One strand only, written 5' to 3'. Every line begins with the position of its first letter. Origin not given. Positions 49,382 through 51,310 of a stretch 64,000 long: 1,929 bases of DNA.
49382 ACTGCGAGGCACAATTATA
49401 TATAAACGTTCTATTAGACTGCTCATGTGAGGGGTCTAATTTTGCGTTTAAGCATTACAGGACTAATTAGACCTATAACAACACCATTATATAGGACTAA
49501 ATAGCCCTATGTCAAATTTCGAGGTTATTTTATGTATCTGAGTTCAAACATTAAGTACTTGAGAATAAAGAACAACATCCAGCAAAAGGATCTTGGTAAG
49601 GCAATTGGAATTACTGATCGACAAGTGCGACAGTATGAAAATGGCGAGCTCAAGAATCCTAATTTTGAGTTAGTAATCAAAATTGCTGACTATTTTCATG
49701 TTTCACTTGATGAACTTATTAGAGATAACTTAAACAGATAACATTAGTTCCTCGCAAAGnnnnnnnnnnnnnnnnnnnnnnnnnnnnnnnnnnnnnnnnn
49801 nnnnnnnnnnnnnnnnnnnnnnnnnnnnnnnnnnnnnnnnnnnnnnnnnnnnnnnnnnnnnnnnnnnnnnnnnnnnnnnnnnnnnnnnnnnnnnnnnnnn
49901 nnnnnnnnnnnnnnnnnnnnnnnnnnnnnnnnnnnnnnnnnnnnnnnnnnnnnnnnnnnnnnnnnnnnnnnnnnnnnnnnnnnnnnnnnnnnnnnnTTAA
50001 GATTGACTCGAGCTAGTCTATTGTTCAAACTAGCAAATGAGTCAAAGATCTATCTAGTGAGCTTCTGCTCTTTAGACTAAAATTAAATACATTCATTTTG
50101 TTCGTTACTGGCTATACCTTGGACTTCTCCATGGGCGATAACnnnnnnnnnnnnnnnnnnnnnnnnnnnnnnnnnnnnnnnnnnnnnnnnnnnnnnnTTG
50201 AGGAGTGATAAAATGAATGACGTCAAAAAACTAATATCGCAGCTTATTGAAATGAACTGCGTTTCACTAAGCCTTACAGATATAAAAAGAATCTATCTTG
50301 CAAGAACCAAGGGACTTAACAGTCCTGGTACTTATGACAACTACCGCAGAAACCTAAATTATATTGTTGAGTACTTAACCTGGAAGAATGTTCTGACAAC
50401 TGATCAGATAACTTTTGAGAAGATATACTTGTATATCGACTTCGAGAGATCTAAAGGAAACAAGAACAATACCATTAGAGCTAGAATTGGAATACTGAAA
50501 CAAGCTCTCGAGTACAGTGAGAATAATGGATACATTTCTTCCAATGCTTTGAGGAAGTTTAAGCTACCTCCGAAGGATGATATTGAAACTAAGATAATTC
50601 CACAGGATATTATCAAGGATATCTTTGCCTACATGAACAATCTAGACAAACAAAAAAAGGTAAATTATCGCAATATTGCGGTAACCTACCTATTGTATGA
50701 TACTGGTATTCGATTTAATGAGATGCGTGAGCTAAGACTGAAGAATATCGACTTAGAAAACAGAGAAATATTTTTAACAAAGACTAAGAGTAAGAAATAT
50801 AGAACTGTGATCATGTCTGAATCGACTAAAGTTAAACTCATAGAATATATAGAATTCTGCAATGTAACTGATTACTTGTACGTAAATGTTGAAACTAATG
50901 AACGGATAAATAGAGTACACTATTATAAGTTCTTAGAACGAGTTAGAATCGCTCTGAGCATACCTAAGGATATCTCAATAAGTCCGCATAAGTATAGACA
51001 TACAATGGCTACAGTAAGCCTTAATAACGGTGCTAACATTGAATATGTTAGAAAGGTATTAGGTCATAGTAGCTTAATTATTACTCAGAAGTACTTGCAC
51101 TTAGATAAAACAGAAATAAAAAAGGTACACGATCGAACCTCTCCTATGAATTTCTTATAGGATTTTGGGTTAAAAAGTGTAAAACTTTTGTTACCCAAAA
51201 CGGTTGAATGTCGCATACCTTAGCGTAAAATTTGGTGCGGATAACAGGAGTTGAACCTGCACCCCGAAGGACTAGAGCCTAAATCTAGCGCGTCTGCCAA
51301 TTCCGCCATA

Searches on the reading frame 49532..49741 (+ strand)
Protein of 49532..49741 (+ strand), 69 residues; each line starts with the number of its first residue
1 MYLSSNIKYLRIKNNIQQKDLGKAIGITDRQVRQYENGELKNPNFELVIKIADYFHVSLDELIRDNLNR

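Call 64: search_protein_families(library=ncbifam, proteins=[window:49532-49741:+], max_evalue=0.01)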
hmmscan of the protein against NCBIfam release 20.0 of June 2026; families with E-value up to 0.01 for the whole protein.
window:49532-49741:+ (69 aa): 11 families
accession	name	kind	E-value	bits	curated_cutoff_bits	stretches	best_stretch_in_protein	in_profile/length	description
NF041951.1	phage_RstR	subfamily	8e-16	58.3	80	1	1-66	1-65/108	RstR family transcriptional repressor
NF052239.1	antitox_spr1629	equivalog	4.4e-09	35.9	335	1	1-60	1-59/377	spr1629 family repressor/antitoxin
TIGR03070.1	couple_hipB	subfamily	9.3e-09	35.1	71.65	1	3-55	3-54/58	type II toxin-antitoxin system Y4mF family antitoxin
NF047948.1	male_kill_WMK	equivalog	3.3e-07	30.1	300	1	6-64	166-223/300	WO male-killing family protein Wmk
TIGR03830.1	CxxCG_CxxCG_HTH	subfamily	3.7e-06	26.8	61.8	1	4-52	67-116/127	type II TA system antitoxin MqsA family protein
NF041575.1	antitoxPezA_Strep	equivalog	5.6e-05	23.2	290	1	4-62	3-60/158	type II toxin-antitoxin system antitoxin PezA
NF003162.0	PRK04140.1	equivalog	6.9e-05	22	263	1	6-61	130-184/317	transcriptional regulator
TIGR00270.2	TIGR00270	equivalog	0.00011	22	110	1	5-62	78-134/159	multiprotein bridging factor aMBF1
NF007271.0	PRK09726.1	equivalog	0.00018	21.4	79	1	3-58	13-67/88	type II toxin-antitoxin system antitoxin HipB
NF047541.1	telomere_Tpg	equivalog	0.0008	19.4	90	1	5-53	24-72/183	telomere-protecting terminal protein Tpg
NF006015.0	PRK08154.1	subfamily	0.0011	18.1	204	1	3-66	31-93/314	anaerobic benzoate catabolism transcriptional regulator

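Call 86: search_protein_families(library=pfam, proteins=[window:49532-49741:+], max_evalue=0.05)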
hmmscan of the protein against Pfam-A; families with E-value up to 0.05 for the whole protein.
window:49532-49741:+ (69 aa): 4 families
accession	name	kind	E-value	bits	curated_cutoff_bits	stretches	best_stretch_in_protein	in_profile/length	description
PF01381.28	HTH_3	-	7.2e-17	61.6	23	1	7-62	1-55/55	Helix-turn-helix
PF13443.12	HTH_26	-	4.4e-10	40.1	22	1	6-64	1-59/63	Cro/C1-type HTH DNA-binding domain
PF12844.13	HTH_19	-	2.5e-08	34.1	30.2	1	6-64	3-60/64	Helix-turn-helix domain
PF13560.12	HTH_31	-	2.9e-05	24.7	27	1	10-62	9-61/64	Helix-turn-helix domain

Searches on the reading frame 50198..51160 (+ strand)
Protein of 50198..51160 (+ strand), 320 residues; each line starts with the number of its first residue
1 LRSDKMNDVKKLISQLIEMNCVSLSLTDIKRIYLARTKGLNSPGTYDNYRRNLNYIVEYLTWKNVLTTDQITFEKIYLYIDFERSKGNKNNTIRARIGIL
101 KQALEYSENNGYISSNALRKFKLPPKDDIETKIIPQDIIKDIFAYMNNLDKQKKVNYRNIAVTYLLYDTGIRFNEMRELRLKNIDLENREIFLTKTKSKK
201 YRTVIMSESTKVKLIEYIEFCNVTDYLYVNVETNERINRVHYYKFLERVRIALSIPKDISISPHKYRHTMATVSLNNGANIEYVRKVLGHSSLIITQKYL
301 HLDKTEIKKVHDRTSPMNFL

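Call 12: search_protein_families(library=pfam, proteins=[window:50198-51160:+], max_evalue=0.01)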
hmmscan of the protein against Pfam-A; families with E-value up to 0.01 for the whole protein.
window:50198-51160:+ (320 aa): 3 families
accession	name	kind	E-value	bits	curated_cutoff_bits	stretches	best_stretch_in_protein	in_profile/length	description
PF00589.27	Phage_integrase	-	3.7e-31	108.7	27.1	1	135-305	4-171/172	Phage integrase family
PF13102.12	Phage_int_SAM_5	-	1.1e-09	39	22.3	1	26-122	2-97/98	Phage integrase SAM-like domain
PF02899.23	Phage_int_SAM_1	-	1.3e-05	25.8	22.3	1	33-101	7-73/83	Phage integrase, N-terminal SAM-like domain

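Call 29: find_homologous_proteins(query=window:50213-51160:+, max_evalue=1e-20)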
Query window:50213-51160:+ (315 aa): 8 proteins with E <= 1e-20 among 1112 candidates.
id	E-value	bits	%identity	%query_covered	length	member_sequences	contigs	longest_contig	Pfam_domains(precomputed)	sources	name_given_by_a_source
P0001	1.7e-200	682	100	100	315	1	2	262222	PF13102.13,PF00589.28,PF02899.24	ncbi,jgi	-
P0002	9.5e-73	263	44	100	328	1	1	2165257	PF13102.13,PF00589.28,PF02899.24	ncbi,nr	ncbi:tyrosine-type recombinase/integrase [Mycoplasmatota bacterium]|nr:tyrosine-type recombinase/int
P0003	5.4e-54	201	39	93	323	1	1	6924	PF13102.13,PF00589.28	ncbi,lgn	-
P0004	4.0e-45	172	43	80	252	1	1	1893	PF00589.28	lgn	-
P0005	1.8e-29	121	33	87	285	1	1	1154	PF00589.28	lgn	-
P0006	5.8e-27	113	33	87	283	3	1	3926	PF13102.13,PF00589.28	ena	-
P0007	7.4e-25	106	32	83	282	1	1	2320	PF00589.28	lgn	-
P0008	9.3e-23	99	32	70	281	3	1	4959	PF00589.28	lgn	-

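Call 30: find_encoding_contigs(protein=P0002, flank=10000, max_places=5)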
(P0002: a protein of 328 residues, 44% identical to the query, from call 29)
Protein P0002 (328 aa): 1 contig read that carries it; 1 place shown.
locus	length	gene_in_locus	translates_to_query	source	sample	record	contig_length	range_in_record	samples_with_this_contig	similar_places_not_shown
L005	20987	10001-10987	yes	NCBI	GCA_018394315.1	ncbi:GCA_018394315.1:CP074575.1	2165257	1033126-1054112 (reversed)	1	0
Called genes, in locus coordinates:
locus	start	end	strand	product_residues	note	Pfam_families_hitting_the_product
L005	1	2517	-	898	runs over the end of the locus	-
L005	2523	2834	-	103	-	-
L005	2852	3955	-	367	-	-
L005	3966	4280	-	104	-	-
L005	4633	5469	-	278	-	-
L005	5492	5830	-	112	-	-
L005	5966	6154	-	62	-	-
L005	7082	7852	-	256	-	PF01555:N6_N4_Mtase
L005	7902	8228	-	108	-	-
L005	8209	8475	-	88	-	-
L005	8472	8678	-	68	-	-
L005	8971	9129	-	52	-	-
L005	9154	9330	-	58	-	-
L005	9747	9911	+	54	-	PF01381:HTH_3, PF12844:HTH_19 (weak)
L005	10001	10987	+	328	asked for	PF02899:Phage_int_SAM_1 (faint), PF13102:Phage_int_SAM_5, PF00589:Phage_integrase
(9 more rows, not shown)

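Call 31: find_encoding_contigs(protein=P0003, flank=10000, max_places=5)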
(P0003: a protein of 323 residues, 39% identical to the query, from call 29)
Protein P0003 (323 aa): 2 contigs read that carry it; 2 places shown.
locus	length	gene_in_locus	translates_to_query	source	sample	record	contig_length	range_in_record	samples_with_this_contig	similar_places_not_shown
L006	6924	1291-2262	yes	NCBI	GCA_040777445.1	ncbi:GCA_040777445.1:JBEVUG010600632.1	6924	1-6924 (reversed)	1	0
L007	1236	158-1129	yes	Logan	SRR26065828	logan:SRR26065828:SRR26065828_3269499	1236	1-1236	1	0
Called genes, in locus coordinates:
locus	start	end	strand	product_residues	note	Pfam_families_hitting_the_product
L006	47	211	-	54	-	-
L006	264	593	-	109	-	-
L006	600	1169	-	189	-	-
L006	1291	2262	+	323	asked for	PF13102:Phage_int_SAM_5 (weak), PF00589:Phage_integrase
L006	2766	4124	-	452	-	PF01235:Na_Ala_symp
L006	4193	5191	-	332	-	PF13274:SocA_Panacea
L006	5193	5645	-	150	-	-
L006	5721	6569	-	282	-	PF13509:S1_2 (weak), PF21543:CvfB_2nd (weak), PF17783:WHD_CvfB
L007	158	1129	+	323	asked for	PF13102:Phage_int_SAM_5 (weak), PF00589:Phage_integrase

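Call 59: search_solved_structures(query=window:50213-51160:+, max_evalue=0.001)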
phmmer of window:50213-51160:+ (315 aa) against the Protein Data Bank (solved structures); distinct sequences matched with E-value up to 0.001: 13.
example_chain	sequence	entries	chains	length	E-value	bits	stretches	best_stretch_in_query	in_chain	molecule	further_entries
5hxy_A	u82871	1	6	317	4.4e-17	65.4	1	101-311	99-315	Tyrosine recombinase XerA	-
4a8e_A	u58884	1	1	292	3.7e-14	55.8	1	151-304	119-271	PROBABLE TYROSINE RECOMBINASE XERC-LIKE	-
1a0p_A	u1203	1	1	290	3.8e-14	55.8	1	38-306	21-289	SITE-SPECIFIC RECOMBINASE XERD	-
9i5v_14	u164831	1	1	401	1.3e-13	54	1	80-307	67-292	Ribosome-associated translation inhibitor RaiA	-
5dcf_A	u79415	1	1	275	1.2e-12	50.9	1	151-311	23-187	Tyrosine recombinase XerD,DNA translocase FtsK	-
5jjv_A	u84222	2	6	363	4.2e-12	49.1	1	42-304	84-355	Tyrosine recombinase XerH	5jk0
5c6k_A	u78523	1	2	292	8.6e-08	34.9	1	45-298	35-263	Integrase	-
1aih_A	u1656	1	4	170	9e-08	34.8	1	161-303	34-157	HP1 INTEGRASE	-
5dor_A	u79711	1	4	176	4.8e-07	32.5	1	155-298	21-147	Integrase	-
2a3v_A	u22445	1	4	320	9.7e-07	31.5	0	247-297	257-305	site-specific recombinase IntI4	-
6en0_A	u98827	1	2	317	1.4e-05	27.7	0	251-295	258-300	Int protein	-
6emy_A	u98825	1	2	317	2.5e-05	26.8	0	251-294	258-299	Int protein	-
6emz_A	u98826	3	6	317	3.6e-05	26.3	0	251-295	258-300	Int protein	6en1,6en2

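Call 79: find_related_loci(query=A6, collection=viral_contigs, flank=10000)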
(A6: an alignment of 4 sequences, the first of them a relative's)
Query A6 (315 aa) in viral_contigs; peptide patterns used: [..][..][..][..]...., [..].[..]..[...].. (x = any residue, [..] = any of these).
293 stretches matched a pattern; 7 encode a relative of the query (tblastn E <= 1e-3); 7 distinct loci.
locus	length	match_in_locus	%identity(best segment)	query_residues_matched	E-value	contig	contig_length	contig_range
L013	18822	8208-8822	30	85-299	1e-23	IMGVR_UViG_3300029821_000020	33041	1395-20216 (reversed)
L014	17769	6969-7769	28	37-315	4e-19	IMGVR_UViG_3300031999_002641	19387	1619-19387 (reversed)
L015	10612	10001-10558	31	127-313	2e-18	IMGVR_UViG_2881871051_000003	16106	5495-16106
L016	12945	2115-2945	26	40-313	4e-18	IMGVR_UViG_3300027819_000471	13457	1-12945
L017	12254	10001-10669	26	95-311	8e-14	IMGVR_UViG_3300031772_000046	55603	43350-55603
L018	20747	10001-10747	23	82-300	7e-8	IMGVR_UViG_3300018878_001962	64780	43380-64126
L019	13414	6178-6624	25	160-296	3e-5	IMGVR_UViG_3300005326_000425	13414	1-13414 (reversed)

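Call 109: search_protein_families(library=ncbifam, proteins=[window:50213-51160:+], max_evalue=0.001)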
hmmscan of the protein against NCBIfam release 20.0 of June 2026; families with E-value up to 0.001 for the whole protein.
window:50213-51160:+ (315 aa): 10 families
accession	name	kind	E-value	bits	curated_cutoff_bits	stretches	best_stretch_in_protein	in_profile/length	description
TIGR02224.1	recomb_XerC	equivalog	2.9e-41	141.8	335.15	1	29-311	7-291/295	tyrosine recombinase XerC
TIGR02225.1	recomb_XerD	equivalog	1e-38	133.4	329.6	1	37-312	14-289/290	site-specific tyrosine recombinase XerD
NF040815.2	recomb_XerA_Arch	equivalog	3.1e-38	131.9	220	1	37-305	13-262/263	site-specific tyrosine recombinase/integron integrase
NF001399.0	PRK00283.1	subfamily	1.1e-35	123.4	279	1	37-312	23-298/300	tyrosine recombinase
NF002331.0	PRK01287.1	subfamily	1e-23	83.9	371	1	18-312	23-327/365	site-specific tyrosine recombinase XerC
TIGR02249.1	integrase_gron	subfamily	1.9e-17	63.6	265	2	156-216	120-180/315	integron integrase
NF003462.0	PRK05084.1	equivalog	4.9e-16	58.4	267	1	148-309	191-356/360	tyrosine recombinase XerS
NF011946.0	PRK15417.1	equivalog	7.1e-11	41.9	435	2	158-212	137-191/337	integron integrase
NF040693.1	recomb_GmtY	equivalog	2.1e-07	30.6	340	0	245-304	380-439/441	gamma-mobile-trio recombinase GmtY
NF007370.0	PRK09870.1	subfamily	8.5e-07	28.8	221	1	151-297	31-179/200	tyrosine-type DNA invertase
